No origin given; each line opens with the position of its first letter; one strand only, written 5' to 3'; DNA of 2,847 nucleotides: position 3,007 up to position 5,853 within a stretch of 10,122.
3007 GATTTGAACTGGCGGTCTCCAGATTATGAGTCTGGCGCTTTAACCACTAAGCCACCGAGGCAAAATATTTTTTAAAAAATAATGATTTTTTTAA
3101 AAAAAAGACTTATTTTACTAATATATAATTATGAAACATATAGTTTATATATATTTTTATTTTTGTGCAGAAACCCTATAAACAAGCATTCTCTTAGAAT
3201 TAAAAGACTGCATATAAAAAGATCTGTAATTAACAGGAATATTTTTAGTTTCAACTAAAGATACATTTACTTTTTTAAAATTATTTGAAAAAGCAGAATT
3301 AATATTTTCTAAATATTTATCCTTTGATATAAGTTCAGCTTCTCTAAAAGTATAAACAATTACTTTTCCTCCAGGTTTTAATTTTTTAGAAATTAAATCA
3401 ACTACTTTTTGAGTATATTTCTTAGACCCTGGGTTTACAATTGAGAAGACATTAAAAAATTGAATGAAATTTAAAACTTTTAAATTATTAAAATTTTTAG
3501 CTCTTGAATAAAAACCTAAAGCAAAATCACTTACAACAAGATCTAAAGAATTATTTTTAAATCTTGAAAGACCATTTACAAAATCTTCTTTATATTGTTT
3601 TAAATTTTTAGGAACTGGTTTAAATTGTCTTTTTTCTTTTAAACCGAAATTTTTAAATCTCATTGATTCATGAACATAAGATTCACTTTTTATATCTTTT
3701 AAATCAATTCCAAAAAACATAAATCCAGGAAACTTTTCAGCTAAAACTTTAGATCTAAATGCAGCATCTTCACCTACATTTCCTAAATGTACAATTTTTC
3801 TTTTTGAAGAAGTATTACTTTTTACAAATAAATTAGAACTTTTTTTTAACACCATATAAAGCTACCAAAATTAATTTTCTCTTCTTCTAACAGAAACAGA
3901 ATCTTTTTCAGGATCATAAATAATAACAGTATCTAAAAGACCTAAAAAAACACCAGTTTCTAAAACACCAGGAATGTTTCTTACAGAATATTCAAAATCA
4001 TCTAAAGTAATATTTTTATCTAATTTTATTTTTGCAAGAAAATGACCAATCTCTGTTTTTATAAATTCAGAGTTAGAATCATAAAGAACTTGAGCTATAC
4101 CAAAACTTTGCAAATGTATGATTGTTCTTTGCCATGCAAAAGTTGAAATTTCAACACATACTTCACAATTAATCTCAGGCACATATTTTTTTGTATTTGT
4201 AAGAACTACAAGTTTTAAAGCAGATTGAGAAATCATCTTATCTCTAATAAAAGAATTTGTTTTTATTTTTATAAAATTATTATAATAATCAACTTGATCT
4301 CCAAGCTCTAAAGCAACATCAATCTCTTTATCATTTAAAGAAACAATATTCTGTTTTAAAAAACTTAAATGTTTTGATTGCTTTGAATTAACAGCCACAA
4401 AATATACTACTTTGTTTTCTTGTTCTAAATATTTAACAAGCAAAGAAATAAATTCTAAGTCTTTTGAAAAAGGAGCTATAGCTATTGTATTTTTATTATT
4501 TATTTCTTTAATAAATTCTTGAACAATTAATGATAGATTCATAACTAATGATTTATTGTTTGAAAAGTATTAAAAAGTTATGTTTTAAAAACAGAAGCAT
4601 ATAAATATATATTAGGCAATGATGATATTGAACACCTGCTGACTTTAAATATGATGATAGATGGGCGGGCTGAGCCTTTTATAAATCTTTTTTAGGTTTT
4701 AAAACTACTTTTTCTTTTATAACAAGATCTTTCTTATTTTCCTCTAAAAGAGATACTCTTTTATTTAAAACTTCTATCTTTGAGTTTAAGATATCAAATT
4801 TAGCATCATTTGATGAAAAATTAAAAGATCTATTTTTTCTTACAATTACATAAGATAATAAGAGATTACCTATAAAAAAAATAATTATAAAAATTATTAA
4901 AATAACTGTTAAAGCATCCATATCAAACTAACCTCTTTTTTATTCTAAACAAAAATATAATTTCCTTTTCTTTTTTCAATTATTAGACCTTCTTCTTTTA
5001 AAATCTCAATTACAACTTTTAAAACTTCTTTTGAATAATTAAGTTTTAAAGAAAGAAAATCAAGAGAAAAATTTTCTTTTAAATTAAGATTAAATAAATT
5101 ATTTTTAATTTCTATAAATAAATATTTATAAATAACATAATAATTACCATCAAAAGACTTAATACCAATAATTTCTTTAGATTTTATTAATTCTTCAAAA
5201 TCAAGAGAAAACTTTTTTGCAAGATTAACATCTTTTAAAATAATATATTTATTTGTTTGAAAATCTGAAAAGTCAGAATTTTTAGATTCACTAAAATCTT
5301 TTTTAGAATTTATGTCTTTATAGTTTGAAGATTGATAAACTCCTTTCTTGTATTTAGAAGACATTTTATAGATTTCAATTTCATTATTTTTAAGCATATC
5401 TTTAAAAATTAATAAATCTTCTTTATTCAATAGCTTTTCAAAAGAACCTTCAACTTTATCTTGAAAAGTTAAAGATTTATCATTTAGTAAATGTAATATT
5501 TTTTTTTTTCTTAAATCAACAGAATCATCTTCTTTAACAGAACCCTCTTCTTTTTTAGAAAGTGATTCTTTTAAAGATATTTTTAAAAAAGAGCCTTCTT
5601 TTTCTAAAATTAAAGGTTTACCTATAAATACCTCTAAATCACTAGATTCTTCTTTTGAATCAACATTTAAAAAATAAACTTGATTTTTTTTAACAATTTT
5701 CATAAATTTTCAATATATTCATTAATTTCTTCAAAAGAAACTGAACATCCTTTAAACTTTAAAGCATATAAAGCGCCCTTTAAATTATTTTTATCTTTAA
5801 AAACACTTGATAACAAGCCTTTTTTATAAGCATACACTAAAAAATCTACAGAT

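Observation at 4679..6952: Four-gene, translationally coupled operon of uncharacterised proteins around a PIN-like nuclease: candidate expanded TA or defence-like module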

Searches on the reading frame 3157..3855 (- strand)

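Call 3: search_protein_families(library=pfam, proteins=[window:3157-3855:-], max_evalue=1)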
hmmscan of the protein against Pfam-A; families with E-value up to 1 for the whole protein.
window:3157-3855:- (232 aa): 2 families
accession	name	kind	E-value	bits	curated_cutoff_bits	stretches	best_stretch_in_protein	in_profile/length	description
PF13847.12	Methyltransf_31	-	0.011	15.8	27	1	75-192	50-129/145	Methyltransferase domain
PF01564.23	Spermine_synth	-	0.013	15.4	22.9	1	140-217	103-177/186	Spermine/spermidine synthase domain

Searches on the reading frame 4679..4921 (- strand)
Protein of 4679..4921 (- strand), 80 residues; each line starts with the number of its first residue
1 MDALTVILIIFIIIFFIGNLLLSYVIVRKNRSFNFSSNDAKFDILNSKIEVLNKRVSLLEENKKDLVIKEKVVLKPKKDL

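Call 3: search_protein_families(library=pfam, proteins=[window:4679-4921:-], max_evalue=1)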
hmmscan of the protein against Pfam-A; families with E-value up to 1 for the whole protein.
window:4679-4921:- (80 aa): 3 families
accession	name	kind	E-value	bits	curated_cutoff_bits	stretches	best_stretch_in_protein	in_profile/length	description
PF06667.17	PspB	-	0.00084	19.8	25.6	1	1-61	2-62/73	Phage shock protein B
PF19703.4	DUF6201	-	0.023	15.1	27.4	1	7-54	4-53/125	Family of unknown function (DUF6201)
PF25630.1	Phycodna_minor_capsid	-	0.17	12.6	27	1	6-62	6-60/96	Phycodnaviridae minor capsid protein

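Call 6: search_protein_families(library=ncbifam, proteins=[window:4679-4921:-], max_evalue=1)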
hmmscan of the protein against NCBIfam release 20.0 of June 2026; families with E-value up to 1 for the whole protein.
window:4679-4921:- (80 aa): 5 families
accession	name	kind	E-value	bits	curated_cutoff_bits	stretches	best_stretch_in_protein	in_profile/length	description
TIGR02214.1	spoVD_pbp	equivalog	0.0015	17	688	1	4-72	2-66/636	stage V sporulation protein D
NF006543.0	PRK09039.1-2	equivalog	0.0089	15.9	305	1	2-67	22-81/350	peptidoglycan -binding protein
NF006993.0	PRK09458.1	equivalog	0.023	15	90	1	3-61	5-63/75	envelope stress response membrane protein PspB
TIGR02976.1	phageshock_pspB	equivalog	0.035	14.4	51.7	1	1-61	1-63/75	envelope stress response membrane protein PspB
NF045757.1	MPN565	equivalog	0.039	13.6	130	1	5-69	133-196/200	MPN565 family protein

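Call 7: search_protein_families(library=padloc, proteins=[window:4679-4921:-], max_evalue=1)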
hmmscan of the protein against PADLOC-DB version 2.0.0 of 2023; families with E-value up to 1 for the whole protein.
window:4679-4921:- (80 aa): 0 families

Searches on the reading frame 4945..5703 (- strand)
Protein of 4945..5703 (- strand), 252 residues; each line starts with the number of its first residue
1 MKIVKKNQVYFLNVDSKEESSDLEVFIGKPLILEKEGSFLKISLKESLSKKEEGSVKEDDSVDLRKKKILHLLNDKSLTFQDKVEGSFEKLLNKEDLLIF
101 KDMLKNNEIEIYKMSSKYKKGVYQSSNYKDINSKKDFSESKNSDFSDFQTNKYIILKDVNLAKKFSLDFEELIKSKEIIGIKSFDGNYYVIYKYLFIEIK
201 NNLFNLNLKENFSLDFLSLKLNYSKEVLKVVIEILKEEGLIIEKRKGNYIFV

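Call 3: search_protein_families(library=pfam, proteins=[window:4945-5703:-], max_evalue=1)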
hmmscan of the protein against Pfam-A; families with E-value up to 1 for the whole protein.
window:4945-5703:- (252 aa): 3 families
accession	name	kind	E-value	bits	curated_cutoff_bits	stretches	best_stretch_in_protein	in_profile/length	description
PF08279.18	HTH_11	-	0.00055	20.2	25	1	206-248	9-52/55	HTH domain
PF00384.28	Molybdopterin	-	0.041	13.4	24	1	82-168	38-125/353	Molybdopterin oxidoreductase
PF14452.12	Multi_ubiq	-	0.095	13.3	24.5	1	47-71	39-63/69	Multiubiquitin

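Call 6: search_protein_families(library=ncbifam, proteins=[window:4945-5703:-], max_evalue=1)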
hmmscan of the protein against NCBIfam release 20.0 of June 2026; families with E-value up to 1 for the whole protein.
window:4945-5703:- (252 aa): 1 family
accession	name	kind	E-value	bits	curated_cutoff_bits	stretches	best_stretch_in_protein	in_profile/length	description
NF033789.1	repress_SdpR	subfamily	0.022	14.7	100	1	223-251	33-61/79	autorepressor SdpR family transcription factor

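Call 7: search_protein_families(library=padloc, proteins=[window:4945-5703:-], max_evalue=1)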
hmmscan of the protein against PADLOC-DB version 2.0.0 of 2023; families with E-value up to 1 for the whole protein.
window:4945-5703:- (252 aa): 0 families

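Call 26: find_homologous_proteins(query=window:4945-5703:-, max_evalue=0.001)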
Query window:4945-5703:- (252 aa): 29 proteins with E <= 0.001 among 2318 candidates.
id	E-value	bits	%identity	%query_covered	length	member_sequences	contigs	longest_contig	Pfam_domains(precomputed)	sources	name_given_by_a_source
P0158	2.6e-137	474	95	100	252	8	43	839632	-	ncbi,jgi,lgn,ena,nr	ncbi:hypothetical protein GW835_01185 [archaeon]|jgi:hypothetical protein|nr:hypothetical protein [a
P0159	8.1e-70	253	58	100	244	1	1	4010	-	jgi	-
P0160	1.4e-64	236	54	100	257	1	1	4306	-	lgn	-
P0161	3.2e-64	235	55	100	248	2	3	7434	-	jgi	jgi:hypothetical protein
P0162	6.3e-63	231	54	100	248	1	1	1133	-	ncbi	-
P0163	1.5e-62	229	56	100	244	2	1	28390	-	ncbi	-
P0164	1.0e-61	227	50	99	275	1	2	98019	-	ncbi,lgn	-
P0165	2.2e-61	226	52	99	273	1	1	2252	-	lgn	-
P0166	1.6e-60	223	56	100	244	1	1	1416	-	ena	-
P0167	4.6e-55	205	52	100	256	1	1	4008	-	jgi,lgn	-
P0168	4.9e-55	205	55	100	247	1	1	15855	-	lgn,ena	-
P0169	5.4e-52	195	51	99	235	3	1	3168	-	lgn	-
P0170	3.2e-51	192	52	100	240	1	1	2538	-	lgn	-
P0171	4.3e-43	166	45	98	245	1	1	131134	-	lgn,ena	-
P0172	3.5e-41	160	42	100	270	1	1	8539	-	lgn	-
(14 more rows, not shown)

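Call 31: search_solved_structures(query=A2, max_evalue=10, show_alignments=3)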
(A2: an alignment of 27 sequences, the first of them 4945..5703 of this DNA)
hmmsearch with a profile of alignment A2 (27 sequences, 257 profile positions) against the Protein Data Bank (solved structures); distinct sequences matched with E-value up to 10: 7.
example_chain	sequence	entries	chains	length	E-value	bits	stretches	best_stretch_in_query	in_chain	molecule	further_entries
1uly_A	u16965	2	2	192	0.01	18.7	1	196-252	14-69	hypothetical protein PH1932 | hypothetical transcription regulator protein, PH1932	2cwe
2ma3_A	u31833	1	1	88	0.37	13.5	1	215-257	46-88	DNA replication initiator (Cdc21/Cdc54)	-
1xip_A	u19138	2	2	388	0.38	13.5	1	3-88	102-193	Nucleoporin NUP159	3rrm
3nvk_A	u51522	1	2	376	0.74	12.6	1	177-227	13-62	NOP5/NOP56 related protein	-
4k2e_A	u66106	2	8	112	0.82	12.4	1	195-251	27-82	Transcriptional activator HlyU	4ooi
1cmx_A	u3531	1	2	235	1.1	12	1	107-172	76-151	PROTEIN (UBIQUITIN YUH1-UBAL)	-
7en4_A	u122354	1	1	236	1.1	12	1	107-172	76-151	Ubiquitin carboxyl-terminal hydrolase YUH1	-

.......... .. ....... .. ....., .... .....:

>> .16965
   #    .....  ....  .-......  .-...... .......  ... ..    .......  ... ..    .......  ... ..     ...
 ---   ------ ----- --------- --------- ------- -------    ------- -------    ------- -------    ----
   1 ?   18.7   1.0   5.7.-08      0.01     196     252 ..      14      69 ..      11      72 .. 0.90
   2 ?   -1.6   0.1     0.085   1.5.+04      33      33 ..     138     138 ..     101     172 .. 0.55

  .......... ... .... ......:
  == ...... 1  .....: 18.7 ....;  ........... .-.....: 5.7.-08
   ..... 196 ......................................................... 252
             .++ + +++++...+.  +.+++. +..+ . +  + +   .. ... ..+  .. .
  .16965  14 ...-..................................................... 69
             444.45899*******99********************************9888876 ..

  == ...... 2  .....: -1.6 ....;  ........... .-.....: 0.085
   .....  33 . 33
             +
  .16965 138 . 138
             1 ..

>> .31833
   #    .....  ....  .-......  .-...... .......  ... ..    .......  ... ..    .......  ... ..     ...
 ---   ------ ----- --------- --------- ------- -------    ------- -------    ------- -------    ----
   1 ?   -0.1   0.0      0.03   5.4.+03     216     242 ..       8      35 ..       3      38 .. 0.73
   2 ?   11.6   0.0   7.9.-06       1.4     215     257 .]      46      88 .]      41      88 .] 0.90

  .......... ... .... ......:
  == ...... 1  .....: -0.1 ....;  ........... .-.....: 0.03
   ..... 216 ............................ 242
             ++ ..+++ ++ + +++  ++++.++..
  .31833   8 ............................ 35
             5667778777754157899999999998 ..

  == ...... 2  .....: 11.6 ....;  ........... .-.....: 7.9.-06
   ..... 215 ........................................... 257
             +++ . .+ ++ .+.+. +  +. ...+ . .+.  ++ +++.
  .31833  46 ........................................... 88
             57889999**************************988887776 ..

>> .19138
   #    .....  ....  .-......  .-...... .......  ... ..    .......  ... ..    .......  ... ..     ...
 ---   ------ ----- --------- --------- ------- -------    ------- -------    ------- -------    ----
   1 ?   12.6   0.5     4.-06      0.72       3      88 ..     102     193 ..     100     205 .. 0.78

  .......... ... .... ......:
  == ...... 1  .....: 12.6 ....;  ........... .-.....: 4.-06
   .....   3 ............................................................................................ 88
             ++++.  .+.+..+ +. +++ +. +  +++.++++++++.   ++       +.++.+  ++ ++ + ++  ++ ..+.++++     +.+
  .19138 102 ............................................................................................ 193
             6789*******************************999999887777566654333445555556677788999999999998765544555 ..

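Call 64: search_protein_families(library=pfam, alignment_id=A2, max_evalue=0.1)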
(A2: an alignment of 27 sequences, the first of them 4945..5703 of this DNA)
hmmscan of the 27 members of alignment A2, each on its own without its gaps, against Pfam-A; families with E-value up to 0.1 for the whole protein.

A. member 1, window:4945-5703:- (252 aa): 3 families
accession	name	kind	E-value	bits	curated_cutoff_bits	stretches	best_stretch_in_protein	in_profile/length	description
PF08279.18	HTH_11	-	0.00055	20.2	25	1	206-248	9-52/55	HTH domain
PF00384.28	Molybdopterin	-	0.041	13.4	24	1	82-168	38-125/353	Molybdopterin oxidoreductase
PF14452.12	Multi_ubiq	-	0.095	13.3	24.5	0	47-71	39-63/69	Multiubiquitin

B. families by the number of members that match (of 27 scanned): 25 families
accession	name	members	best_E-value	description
PF08279.18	HTH_11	6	0.0002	HTH domain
PF13412.12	HTH_24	3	9.3e-05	Winged helix-turn-helix DNA-binding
PF17424.7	DUF5411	2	0.013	Family of unknown function (DUF5411)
PF06214.17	SLAM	2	0.03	Signaling lymphocytic activation molecule (SLAM) protein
PF25051.1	WHD_MCM8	2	0.037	MCM8 winged helix domain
PF09012.17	FeoC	1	0.0013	FeoC like transcriptional regulator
PF06971.19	Put_DNA-bind_N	1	0.0025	Putative DNA-binding protein N-terminus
PF01818.22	Translat_reg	1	0.0052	Bacteriophage translational regulator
PF08280.17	HTH_Mga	1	0.01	M protein trans-acting positive regulator (MGA) HTH domain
PF21293.2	RNAseD_HRDC_C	1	0.013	Ribonuclease D, C-terminal HRDC domain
PF07747.17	MTH865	1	0.018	MTH865-like family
PF23302.1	HTH_DNAJC9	1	0.021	DNAJC9 HTH domain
PF05565.16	Sipho_Gp157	1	0.022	Siphovirus Gp157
PF11905.13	DUF3425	1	0.023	Domain of unknown function (DUF3425)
PF19789.6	DUF6273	1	0.025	Domain of unknown function (DUF6273)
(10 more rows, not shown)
